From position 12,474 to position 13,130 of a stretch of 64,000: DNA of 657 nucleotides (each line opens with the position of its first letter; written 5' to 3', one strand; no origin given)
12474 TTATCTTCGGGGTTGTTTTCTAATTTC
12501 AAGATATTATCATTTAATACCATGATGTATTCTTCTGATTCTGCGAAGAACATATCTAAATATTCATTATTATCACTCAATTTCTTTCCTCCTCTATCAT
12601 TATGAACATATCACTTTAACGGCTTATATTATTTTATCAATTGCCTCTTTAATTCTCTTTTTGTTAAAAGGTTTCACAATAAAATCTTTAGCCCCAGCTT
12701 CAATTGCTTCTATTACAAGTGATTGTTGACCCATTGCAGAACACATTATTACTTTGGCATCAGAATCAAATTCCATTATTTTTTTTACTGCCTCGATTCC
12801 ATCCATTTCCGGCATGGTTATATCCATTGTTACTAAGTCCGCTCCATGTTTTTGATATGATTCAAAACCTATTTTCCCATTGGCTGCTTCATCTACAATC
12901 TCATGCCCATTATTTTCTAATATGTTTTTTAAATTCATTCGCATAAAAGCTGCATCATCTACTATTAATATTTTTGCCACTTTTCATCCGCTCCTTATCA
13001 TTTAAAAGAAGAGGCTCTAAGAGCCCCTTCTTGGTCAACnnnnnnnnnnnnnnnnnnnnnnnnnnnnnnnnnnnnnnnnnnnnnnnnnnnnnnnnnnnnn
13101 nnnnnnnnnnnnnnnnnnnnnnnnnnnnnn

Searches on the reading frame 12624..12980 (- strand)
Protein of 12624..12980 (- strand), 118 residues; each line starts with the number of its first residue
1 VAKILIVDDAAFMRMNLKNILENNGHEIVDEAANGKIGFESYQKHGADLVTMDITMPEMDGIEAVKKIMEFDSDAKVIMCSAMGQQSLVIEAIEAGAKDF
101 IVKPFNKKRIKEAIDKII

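Call 14: search_protein_families(library=ncbifam, proteins=[window:12624-12980:-], max_evalue=1e-15)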
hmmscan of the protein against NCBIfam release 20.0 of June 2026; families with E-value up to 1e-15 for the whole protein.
window:12624-12980:- (118 aa): 23 families
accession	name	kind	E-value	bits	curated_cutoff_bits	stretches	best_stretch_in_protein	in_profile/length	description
NF041367.1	CheY_Halo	equivalog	1.1e-36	125.7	200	1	4-118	1-114/114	chemotaxis protein CheY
NF001965.0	PRK00742.1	subfamily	4.3e-29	101.8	293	1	2-109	4-113/357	chemotaxis-specific protein-glutamate methyltransferase CheB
NF008469.0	PRK11361.1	equivalog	2e-22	79.5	714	1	2-114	5-116/461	acetoacetate metabolism transcriptional regulator AtoC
NF009206.0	PRK12555.1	subfamily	2.5e-22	79.3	342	1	3-108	2-109/340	chemotaxis-specific protein-glutamate methyltransferase CheB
NF041733.1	resp_reg_CseB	equivalog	3.2e-22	79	350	1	3-110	2-107/228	two-component system response regulator CseB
NF045505.1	RR_RssB_Pseudo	equivalog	6.6e-21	74.8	700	1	2-110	6-113/394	two-component system response regulator RssB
NF045944.1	ResRegRpaBCyano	equivalog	1.3e-19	70.5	330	1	5-117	1-111/229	response regulator transcription factor RpaB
NF007935.0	PRK10651.1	equivalog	1.8e-19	69.8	250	1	2-116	7-122/216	two-component system response regulator NarL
NF051850.1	RespRegRprY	equivalog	2.7e-19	69.5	370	1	3-117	6-119/234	response regulator transcription factor RprY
NF006900.1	PRK09390.1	equivalog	1e-18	67.6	255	1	3-116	6-118/203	response regulator FixJ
NF040689.1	MtrAB_MtrA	equivalog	1.1e-18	67.4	300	1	4-110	1-105/219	MtrAB system response regulator MtrA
NF007018.1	PRK09483.1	equivalog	1.9e-18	66.9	280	1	1-116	1-117/217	UvrY/SirA/GacA family response regulator transcription factor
TIGR02875.1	spore_0_A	equivalog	2.8e-18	66.1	200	1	3-115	4-119/262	sporulation transcription factor Spo0A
NF007901.0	PRK10610.1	equivalog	3.5e-18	66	189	1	3-117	7-123/129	chemotaxis response regulator CheY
NF010684.1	PRK14084.1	equivalog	3.9e-17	62.8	375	1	3-117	2-115/254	response regulator transcription factor LytR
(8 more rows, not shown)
